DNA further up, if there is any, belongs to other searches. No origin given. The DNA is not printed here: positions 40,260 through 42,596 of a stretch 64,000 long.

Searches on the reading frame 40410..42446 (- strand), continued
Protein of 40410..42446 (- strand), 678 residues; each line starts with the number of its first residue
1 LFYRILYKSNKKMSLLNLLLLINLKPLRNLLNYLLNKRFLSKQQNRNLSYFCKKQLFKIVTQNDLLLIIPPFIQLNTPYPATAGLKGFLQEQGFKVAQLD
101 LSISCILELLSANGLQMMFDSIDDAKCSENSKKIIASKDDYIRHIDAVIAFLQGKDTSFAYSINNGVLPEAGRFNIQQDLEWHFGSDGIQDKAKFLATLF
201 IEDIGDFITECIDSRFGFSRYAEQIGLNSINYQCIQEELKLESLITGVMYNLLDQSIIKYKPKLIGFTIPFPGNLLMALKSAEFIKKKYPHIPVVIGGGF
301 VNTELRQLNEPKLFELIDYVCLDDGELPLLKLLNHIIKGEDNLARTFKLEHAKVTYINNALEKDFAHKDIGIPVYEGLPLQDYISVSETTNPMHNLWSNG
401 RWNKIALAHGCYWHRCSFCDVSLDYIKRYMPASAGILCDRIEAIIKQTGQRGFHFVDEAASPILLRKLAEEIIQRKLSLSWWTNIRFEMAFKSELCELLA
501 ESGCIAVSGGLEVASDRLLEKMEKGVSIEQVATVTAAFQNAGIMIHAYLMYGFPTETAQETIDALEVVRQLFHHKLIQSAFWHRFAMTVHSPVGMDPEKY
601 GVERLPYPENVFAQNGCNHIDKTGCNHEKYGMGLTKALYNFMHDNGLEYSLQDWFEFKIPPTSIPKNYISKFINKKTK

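Call 15: find_encoding_contigs(protein=P0066, flank=8000, max_places=2)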
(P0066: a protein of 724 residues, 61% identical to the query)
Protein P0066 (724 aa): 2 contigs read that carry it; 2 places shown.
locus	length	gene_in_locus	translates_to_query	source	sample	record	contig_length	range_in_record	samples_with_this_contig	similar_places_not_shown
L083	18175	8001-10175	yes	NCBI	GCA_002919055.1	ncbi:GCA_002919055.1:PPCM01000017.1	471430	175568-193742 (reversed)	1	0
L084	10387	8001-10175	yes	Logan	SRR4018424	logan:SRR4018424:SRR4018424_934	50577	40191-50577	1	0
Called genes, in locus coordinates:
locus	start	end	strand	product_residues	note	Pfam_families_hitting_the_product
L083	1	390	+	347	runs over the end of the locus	PF06580:His_kinase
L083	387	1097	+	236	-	PF00072:Response_reg, PF04397:LytTR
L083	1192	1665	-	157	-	PF07308:DUF1456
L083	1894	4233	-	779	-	PF11551:Omp28, PF18911:PKD_4, PF00801:PKD, PF18962:Por_Secre_tail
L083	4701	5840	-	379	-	PF16822:ALGX, PF14286:DHHW (faint)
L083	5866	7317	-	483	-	PF03062:MBOAT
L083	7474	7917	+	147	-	PF00903:Glyoxalase, PF12681:Glyoxalase_2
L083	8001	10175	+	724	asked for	PF02310:B12-binding (faint), PF04055:Radical_SAM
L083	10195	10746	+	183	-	PF02525:Flavodoxin_2, PF03358:FMN_red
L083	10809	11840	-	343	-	PF07885:Ion_trans_2, PF02254:TrkA_N, PF02080:TrkA_C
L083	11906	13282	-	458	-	PF11013:DUF2851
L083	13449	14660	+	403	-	PF00999:Na_H_Exchanger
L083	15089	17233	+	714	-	PF03477:ATP-cone, PF13597:NRDD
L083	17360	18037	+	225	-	PF13353:Fer4_12, PF04055:Radical_SAM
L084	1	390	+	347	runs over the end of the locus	PF06580:His_kinase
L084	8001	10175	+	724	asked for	PF02310:B12-binding (faint), PF04055:Radical_SAM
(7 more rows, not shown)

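Call 16: find_related_loci(query=window:40410-42266:-, collection=metagenome_contigs, flank=9000)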
Query window:40410-42266:- (618 aa) in metagenome_contigs; peptide patterns used: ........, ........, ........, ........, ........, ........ (x = any residue, [..] = any of these).
600 stretches matched a pattern (row limit reached: there are more); 589 encode a relative of the query (tblastn E <= 1e-3); the best 80 are kept; 80 distinct loci.
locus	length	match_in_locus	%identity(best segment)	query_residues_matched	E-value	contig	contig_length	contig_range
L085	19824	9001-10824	81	2-609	0e+0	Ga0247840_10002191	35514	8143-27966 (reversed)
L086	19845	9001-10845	77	2-616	0e+0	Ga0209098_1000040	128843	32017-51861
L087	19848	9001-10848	77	1-616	0e+0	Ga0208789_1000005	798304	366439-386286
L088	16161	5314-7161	70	2-617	0e+0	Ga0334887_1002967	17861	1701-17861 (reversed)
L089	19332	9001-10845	56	4-616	0e+0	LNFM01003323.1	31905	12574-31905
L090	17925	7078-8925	56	6-615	0e+0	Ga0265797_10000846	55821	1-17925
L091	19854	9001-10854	55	4-617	0e+0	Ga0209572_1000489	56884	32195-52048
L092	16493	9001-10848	55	6-615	0e+0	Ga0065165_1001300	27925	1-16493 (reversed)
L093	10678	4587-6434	57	2-611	0e+0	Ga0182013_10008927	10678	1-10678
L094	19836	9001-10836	55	2-609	0e+0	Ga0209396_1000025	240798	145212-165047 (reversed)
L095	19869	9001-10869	55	5-618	0e+0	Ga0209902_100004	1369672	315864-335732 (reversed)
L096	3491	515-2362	54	2-610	0e+0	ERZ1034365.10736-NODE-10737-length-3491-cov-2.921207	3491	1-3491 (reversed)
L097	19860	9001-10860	55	5-618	0e+0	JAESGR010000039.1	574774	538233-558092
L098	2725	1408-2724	75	1-439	0e+0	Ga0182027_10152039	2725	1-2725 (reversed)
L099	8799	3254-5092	54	2-609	0e+0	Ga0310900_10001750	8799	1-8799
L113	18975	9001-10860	54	2-615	0e+0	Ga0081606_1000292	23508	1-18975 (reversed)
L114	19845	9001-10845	55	2-609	0e+0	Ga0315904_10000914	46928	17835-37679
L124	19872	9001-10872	53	2-618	0e+0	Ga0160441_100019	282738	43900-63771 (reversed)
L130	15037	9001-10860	53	2-616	0e+0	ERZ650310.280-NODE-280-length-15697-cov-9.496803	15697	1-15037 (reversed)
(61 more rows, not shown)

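Call 22: search_protein_families(library=pfam, proteins=[L124:7384-8154:+, L113:7121-8710:-, L113:1233-1652:-, L114:3925-4410:+, L130:1262-1705:+, L087:11031-11498:+], max_evalue=0.001)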
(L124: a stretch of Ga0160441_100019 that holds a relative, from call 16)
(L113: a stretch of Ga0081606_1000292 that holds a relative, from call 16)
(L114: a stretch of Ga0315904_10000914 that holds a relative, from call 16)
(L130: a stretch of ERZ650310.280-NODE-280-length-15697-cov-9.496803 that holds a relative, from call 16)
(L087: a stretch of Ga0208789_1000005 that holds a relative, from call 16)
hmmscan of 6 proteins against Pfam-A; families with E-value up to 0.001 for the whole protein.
L124:7384-8154:+ (256 aa): 5 families
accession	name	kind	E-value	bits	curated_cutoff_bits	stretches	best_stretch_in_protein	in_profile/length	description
PF00005.33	ABC_tran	-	4.6e-30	105.4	25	1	24-166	1-137/137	ABC transporter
PF13304.12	AAA_21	-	1.8e-12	48.4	27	1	121-195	221-298/304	AAA domain, putative AbiEii toxin, Type IV TA system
PF13175.12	AAA_15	-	1e-06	29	32.1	1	28-90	20-84/374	AAA ATPase domain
PF13476.12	AAA_23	-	2.9e-05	25.3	27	1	19-67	5-52/201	AAA domain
PF13401.12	AAA_22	-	0.00016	22.4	27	1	33-168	4-96/130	AAA domain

L113:7121-8710:- (529 aa): 2 families
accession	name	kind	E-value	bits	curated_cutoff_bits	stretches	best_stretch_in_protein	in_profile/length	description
PF10079.15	Rossmann-like_BshC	-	1.1e-133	446.8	27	1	1-371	1-380/380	Bacillithiol biosynthesis BshC, N-terminal Rossmann-like domain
PF24850.1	CC_BshC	-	1.5e-45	155.4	27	1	373-528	1-158/159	Bacillithiol biosynthesis BshC, C-terminal coiled-coil domain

L113:1233-1652:- (139 aa): 1 family
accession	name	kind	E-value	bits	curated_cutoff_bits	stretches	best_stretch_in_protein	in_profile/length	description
PF00334.24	NDK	-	1e-51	174.8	27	1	4-136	1-133/135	Nucleoside diphosphate kinase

L114:3925-4410:+ (161 aa): 4 families
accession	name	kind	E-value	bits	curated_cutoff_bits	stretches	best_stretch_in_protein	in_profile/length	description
PF00364.28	Biotin_lipoyl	-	1.1e-17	64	22.1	1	94-159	2-72/73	Biotin-requiring enzyme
PF13533.13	Biotin_lipoyl_2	-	2.2e-10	40.5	29.8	1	95-123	3-31/32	Biotin-lipoyl like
PF13437.12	HlyD_3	-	0.00037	21.6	22.2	0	95-122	2-29/106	HlyD family secretion protein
PF16576.10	HlyD_D23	-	0.00066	19.4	30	0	85-123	101-139/214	Barrel-sandwich domain of CusB or HlyD membrane-fusion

L130:1262-1705:+ (147 aa): 0 families

L087:11031-11498:+ (155 aa): 1 family
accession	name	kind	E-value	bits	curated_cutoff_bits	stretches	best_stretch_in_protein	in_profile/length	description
PF07308.18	DUF1456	-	2.6e-54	181.8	27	2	3-70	1-68/68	Protein of unknown function (DUF1456)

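Call 32: find_encoding_contigs(protein=P0003, flank=8000, max_places=2)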
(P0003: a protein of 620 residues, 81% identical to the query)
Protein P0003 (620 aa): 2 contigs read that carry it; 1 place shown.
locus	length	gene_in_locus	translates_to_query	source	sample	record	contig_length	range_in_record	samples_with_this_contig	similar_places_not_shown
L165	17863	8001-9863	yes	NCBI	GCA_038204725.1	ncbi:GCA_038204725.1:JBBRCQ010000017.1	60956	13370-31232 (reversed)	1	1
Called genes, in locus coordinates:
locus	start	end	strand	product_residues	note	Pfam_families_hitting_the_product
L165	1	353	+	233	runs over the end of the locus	PF20582:UPF0758_N, PF04002:RadC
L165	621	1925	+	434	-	PF23019:DUF7033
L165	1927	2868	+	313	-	-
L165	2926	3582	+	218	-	PF14681:UPRTase, PF00156:Pribosyltran (weak)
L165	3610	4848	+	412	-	PF12704:MacB_PCD, PF02687:FtsX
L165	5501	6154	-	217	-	PF13709:DUF4159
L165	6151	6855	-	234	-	PF20260:PUA_4, PF04452:Methyltrans_RNA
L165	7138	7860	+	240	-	-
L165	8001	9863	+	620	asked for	PF02310:B12-binding (weak), PF04055:Radical_SAM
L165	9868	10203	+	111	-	PF09951:Imm33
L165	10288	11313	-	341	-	PF05496:RuvB_N, PF00004:AAA, PF07728:AAA_5 (faint), PF17864:AAA_lid_4, PF05491:WHD_RuvB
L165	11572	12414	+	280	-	PF00582:Usp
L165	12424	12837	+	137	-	-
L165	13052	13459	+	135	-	PF03965:Penicillinase_R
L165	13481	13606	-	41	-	-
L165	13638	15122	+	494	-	PF01943:Polysacc_synt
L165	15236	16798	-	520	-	PF04223:CitF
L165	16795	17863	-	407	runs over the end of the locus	PF06857:ACP, PF03328:HpcH_HpaI, PF15617:C-C_Bond_Lyase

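Call 33: find_encoding_contigs(protein=P0017, flank=8000, max_places=2)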
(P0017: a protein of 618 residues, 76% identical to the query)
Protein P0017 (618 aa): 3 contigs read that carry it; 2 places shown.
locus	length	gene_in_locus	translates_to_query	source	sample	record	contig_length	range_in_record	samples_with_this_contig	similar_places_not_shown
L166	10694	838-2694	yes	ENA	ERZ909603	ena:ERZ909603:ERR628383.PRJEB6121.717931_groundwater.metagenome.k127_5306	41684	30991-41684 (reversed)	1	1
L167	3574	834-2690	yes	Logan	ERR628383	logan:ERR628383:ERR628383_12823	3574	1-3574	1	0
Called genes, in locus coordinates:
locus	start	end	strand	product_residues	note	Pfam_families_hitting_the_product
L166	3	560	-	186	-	?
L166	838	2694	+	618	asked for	PF02310:B12-binding (weak), PF04055:Radical_SAM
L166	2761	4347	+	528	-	PF00106:adh_short, PF13561:adh_short_C2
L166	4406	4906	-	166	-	-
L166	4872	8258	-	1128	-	PF02310:B12-binding, PF03308:MeaB, PF02492:cobW (weak), PF01642:MM_CoA_mutase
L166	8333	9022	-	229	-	-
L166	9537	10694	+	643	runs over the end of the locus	-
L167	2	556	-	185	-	?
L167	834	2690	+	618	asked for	PF02310:B12-binding (weak), PF04055:Radical_SAM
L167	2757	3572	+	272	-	?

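Call 36: search_solved_structures(query=window:40410-42266:-, max_evalue=0.001)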
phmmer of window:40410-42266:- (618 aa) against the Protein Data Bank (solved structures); distinct sequences matched with E-value up to 0.001: 0.

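Call 37: search_protein_families(library=padloc, proteins=[window:40410-42266:-], max_evalue=0.001)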
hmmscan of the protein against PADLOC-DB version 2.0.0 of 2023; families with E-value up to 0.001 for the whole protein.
window:40410-42266:- (618 aa): 0 families

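Call 48: predict_structure(alignment_id=A2)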
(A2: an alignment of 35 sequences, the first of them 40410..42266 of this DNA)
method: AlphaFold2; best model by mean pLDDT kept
length: 618 residues; sequences in the alignment: 35
mean_pLDDT: 88.5   pTM: 0.88
mean pLDDT of the five models: 88.5, 88.4, 85.9, 80.8, 80.7
residues with pLDDT >= 90: 363; 70-90: 210; 50-70: 34; < 50: 11
segments of 3 or more residues with pLDDT < 50: 158-163, 616-618
pLDDT, mean of each block of 10 residues (from residue 1): 93 82 94 96 93 95 77 93 98 94 92 70 67 91 89 68 50 84 91 97 94 84 97 93 85 95 91 96 95 94 89 92 87 86 89 80 82 94 95 86 96 98 91 97 92 81 87 94 93 93 95 93 86 91 82 81 88 90 85 93 94 65
secondary structure, 60 per line:
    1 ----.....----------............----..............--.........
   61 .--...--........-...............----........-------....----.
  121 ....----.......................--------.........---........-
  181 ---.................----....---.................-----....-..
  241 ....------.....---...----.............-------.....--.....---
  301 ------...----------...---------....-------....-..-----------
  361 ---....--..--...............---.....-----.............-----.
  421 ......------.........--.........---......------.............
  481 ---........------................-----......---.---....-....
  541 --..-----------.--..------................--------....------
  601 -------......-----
elements in order: E5-9 H20-31 E36-40 H41-49 H52-61 H69-76 H78-92 H97-104 H112-115 H120-124 H129-151 H160-168 H172-179 H184-200 E205-208 H212-228 E234-237 H239-244 H251-255 E259-261 H266-278 E286-290 E293-297 H332-335 E343-346 H364-367 H374-388 E392-396 H402-414 E420-426 H433-441 E444-452 H456-461 H468-480 E484-491 H498-513 E519-524 H532-535 H537-540 H567-582 H591-594 H608-613

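Call 50: fold_search(model_id=the predicted structure, library=pdb)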
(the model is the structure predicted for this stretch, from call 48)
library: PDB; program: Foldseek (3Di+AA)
matches with E <= 10: 1313; with E <= 0.001: 39
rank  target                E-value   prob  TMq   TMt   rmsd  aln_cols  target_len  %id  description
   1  6wte_A                2.7e-15  1.00  0.50  0.54  11.2       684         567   14  Structure of radical S-adenosylmethionine methyltransferase, TsrM, from Kitasatospora setae with cobalamin and [4Fe-4S (released 2020-12-23)
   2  6wte_B                7.3e-15  1.00  0.50  0.57   8.6       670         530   14  Structure of radical S-adenosylmethionine methyltransferase, TsrM, from Kitasatospora setae with cobalamin and [4Fe-4S (released 2020-12-23)
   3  6wtf_A                2.8e-14  1.00  0.51  0.57   8.3       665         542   14  Structure of radical S-adenosylmethionine methyltransferase, TsrM, from Kitasatospora setae with tryptophan substrate  (released 2020-12-23)
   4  6wtf_B                3.9e-14  1.00  0.51  0.58   8.1       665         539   14  Structure of radical S-adenosylmethionine methyltransferase, TsrM, from Kitasatospora setae with tryptophan substrate  (released 2020-12-23)
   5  5ul2                  1.5e-12  1.00  0.47  0.40   4.9       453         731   12  Structure of Apo, SeMet-labeled Cobalamin-dependent S-adenosylmethionine radical enzyme OxsB (released 2017-04-19)
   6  5ul3                  1.5e-12  1.00  0.48  0.42   5.2       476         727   12  Structure of Cobalamin-dependent S-adenosylmethionine radical enzyme OxsB with aqua-cobalamin bound (released 2017-04-19)
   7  5ul4                  1.7e-12  1.00  0.43  0.37   8.8       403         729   12  Structure of Cobalamin-dependent S-adenosylmethionine radical enzyme OxsB with aqua-cobalamin and S-adenosylmethionine b (released 2017-04-19)
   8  9ccb                  1.7e-11  1.00  0.39  0.55   9.2       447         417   13  X-ray crystal structure of methyl-coenzyme M reductase glutamine methylase (MgmA) from Methanothermobacter marburgensis  (released 2025-01-01)
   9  7kdx_A                1.8e-11  1.00  0.46  0.43   7.3       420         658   14  Crystal structure of Streptomyces tokunonesis TokK with hydroxycobalamin, 5'-deoxyadenosine, and methionine (released 2022-01-12)
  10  6fd2_A                1.9e-09  1.00  0.45  0.59   6.4       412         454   13  Radical SAM 1,2-diol dehydratase AprD4 in complex with its substrate paromamine (released 2018-01-17)
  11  6fd2_B                6.2e-09  1.00  0.40  0.53   6.6       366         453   13  Radical SAM 1,2-diol dehydratase AprD4 in complex with its substrate paromamine (released 2018-01-17)
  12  7mjy_A                1.2e-08  1.00  0.40  0.53   6.4       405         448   14  MiaB in the complex with s-adenosyl-L-homocysteine and RNA (released 2021-09-15)
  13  7mjx_A                3.1e-08  1.00  0.39  0.52   6.1       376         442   15  MiaB in the complex with 5'-deoxyadenosine, methionine and RNA (released 2021-09-15)
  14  7mjz                  5.0e-08  1.00  0.39  0.53   5.7       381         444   15  The structure of MiaB with pentasulfide bridge (released 2021-09-15)
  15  7mjw_A                8.5e-08  1.00  0.39  0.53   5.3       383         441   15  Methylated MiaB in the complex with 5'-deoxyadenosine, methionine and RNA (released 2021-09-15)
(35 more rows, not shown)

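Call 58: search_protein_families(library=pfam, proteins=[L085:11758-12558:+, L085:14105-14995:+], max_evalue=0.001)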
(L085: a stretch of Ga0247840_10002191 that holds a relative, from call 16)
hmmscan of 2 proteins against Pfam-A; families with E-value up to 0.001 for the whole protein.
L085:11758-12558:+ (266 aa): 0 families

L085:14105-14995:+ (296 aa): 0 families
